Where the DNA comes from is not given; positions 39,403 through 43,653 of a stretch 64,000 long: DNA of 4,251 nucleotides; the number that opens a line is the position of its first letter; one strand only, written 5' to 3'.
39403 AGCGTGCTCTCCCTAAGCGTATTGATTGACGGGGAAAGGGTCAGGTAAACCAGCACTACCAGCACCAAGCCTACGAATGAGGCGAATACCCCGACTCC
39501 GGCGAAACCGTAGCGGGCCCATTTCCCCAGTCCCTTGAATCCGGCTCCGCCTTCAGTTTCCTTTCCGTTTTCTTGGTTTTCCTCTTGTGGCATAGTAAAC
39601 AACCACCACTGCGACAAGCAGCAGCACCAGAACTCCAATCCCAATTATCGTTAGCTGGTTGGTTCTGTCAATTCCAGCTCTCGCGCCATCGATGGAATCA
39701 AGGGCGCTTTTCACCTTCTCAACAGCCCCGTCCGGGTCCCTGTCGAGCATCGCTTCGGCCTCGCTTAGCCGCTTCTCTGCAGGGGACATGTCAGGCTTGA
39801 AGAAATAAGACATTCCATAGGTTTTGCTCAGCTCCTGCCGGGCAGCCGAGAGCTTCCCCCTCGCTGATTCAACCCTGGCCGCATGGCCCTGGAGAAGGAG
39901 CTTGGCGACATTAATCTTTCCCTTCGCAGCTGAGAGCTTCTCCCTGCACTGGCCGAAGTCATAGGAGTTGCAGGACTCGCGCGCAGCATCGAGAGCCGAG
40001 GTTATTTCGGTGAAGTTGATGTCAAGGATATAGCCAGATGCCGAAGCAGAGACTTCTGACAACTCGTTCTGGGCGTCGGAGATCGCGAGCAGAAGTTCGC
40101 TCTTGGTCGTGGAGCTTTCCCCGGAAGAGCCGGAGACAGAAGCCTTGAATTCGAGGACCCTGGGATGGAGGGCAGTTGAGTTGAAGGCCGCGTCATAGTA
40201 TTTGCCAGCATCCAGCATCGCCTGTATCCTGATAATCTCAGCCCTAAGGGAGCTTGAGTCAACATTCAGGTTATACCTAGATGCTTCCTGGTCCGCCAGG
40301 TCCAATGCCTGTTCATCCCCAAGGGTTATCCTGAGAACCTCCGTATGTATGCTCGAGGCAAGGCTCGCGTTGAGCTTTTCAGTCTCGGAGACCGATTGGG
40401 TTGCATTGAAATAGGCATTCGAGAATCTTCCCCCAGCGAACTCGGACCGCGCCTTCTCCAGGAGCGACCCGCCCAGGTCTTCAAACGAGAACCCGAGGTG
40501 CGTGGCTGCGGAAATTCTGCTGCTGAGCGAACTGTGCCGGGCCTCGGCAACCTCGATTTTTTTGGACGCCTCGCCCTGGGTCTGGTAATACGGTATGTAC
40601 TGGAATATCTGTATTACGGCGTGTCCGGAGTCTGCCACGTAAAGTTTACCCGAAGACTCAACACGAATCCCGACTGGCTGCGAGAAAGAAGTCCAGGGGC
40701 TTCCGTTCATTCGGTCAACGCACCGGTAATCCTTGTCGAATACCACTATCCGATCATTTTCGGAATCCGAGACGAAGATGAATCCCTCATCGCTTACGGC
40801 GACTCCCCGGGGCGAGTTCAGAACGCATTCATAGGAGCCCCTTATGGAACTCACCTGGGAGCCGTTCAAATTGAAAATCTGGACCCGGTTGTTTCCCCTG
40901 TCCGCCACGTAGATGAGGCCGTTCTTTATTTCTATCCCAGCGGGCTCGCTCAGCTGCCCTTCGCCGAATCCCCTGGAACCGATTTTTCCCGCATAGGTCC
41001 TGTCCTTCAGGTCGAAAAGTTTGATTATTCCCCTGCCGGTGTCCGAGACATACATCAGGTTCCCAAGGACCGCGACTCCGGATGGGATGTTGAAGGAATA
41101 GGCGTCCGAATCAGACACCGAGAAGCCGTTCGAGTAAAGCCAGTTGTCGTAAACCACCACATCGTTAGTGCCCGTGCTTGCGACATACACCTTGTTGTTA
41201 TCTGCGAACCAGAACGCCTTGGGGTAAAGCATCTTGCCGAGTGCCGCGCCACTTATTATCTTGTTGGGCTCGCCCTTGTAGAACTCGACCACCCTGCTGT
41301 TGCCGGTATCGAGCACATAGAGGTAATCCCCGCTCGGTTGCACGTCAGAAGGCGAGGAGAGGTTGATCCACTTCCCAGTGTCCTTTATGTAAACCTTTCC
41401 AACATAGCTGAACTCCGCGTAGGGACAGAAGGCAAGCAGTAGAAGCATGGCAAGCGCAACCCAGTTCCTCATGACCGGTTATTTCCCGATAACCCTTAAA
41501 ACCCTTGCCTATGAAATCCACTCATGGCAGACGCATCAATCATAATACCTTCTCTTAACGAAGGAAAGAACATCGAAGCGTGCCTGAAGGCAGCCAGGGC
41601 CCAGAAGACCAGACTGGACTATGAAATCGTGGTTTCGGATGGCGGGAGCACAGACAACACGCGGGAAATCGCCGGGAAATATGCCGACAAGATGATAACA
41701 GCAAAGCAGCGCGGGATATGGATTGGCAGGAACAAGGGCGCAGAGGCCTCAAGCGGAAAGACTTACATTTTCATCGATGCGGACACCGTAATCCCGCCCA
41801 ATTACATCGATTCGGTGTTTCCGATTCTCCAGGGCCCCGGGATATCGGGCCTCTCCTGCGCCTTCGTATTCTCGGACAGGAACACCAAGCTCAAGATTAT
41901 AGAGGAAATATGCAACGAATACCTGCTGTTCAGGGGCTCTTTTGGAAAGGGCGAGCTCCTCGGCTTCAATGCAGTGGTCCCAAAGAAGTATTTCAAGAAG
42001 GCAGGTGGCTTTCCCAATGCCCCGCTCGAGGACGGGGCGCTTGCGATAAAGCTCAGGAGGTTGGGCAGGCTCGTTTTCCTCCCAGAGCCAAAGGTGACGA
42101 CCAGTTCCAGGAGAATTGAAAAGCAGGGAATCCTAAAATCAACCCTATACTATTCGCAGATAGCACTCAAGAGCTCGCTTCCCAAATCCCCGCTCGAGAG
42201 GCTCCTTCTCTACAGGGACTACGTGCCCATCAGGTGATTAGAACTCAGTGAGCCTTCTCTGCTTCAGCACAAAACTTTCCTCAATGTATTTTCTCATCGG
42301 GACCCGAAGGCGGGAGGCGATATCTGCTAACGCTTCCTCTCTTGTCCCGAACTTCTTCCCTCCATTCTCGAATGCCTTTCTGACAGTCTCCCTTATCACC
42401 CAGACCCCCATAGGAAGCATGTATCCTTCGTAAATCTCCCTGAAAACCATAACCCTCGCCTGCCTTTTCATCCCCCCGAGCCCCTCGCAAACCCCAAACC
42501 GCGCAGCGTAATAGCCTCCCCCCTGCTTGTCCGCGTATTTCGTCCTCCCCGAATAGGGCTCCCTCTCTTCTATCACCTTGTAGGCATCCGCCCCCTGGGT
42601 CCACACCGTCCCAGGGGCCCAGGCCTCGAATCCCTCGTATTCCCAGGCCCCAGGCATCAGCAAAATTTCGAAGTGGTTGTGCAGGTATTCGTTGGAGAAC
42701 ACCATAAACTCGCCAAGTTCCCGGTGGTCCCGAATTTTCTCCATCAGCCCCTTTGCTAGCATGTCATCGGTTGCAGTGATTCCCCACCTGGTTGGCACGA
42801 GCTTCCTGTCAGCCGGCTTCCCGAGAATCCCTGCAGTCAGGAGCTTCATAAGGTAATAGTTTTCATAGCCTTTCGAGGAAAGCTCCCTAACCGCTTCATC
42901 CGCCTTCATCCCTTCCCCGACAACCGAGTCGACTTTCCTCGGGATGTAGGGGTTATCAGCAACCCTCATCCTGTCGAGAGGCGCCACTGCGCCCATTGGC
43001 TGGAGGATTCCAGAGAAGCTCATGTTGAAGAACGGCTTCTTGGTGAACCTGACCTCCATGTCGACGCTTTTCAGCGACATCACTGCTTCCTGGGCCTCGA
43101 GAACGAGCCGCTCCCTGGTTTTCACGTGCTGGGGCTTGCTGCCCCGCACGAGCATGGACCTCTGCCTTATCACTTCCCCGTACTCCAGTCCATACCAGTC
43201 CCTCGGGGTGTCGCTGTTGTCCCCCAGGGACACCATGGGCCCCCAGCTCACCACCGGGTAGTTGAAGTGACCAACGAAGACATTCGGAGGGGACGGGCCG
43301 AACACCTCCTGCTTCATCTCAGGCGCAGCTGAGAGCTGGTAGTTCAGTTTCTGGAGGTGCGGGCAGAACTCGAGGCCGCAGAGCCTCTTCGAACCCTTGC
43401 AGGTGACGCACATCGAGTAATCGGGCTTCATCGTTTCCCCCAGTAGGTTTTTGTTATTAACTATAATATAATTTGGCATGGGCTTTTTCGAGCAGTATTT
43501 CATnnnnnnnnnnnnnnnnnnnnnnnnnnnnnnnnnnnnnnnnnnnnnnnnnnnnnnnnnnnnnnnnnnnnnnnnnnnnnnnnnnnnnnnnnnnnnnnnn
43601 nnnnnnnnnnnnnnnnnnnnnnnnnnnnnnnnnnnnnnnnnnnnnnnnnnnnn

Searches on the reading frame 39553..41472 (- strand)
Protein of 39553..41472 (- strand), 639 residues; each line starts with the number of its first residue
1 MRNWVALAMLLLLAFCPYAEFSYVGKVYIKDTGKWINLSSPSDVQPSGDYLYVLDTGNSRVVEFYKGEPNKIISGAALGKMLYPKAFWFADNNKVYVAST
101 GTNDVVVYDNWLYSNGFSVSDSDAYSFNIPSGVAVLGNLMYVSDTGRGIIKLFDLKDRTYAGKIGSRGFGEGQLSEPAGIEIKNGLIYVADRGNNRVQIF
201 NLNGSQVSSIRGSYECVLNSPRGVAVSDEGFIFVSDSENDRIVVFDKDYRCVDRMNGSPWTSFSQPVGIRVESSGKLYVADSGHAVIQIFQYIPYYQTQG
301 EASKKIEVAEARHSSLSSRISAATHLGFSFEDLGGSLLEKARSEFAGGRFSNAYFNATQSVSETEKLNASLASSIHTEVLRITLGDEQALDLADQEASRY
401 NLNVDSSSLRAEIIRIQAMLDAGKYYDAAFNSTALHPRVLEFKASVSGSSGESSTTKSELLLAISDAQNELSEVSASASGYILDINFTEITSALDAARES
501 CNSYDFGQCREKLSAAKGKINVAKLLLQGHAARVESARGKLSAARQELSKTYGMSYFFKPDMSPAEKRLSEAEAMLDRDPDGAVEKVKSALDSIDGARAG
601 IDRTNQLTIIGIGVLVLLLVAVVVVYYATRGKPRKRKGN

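Call 64: search_protein_families(library=pfam, proteins=[window:39553-41472:-], max_evalue=0.001)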
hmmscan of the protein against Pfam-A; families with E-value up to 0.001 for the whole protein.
window:39553-41472:- (639 aa): 6 families
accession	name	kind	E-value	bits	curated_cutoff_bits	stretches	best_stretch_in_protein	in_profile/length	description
PF01436.27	NHL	-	2.3e-29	100.4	20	3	174-200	1-28/28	NHL repeat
PF17170.10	DUF5128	-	5.6e-06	26.2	22.9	1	126-206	42-123/321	6-bladed beta-propeller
PF10282.15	Lactonase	-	1.5e-05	24.8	21.7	1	175-248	244-321/344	Lactonase, 7-bladed beta-propeller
PF25021.1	TEN_NHL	-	1.9e-05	24.3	27.1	0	215-243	138-166/357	Teneurin NHL domain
PF08450.18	SGL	-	2.5e-05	24.4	26.3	0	227-314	142-228/246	SMP-30/Gluconolactonase/LRE-like region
PF15869.11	TolB_like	-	0.00012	22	29.2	1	121-306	13-207/296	TolB-like 6-blade propeller-like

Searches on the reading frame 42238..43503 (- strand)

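Call 64: search_protein_families(library=pfam, proteins=[window:42238-43503:-], max_evalue=0.001)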
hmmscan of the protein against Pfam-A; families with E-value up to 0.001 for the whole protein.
window:42238-43503:- (421 aa): 2 families
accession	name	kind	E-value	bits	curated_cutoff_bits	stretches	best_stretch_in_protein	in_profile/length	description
PF04894.17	Nre_N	-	7.5e-84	282.2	25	1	41-302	1-270/270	Archaeal Nre, N-terminal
PF04895.17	Nre_C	-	2.3e-32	111.6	27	1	315-418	1-107/110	Archaeal Nre, C-terminal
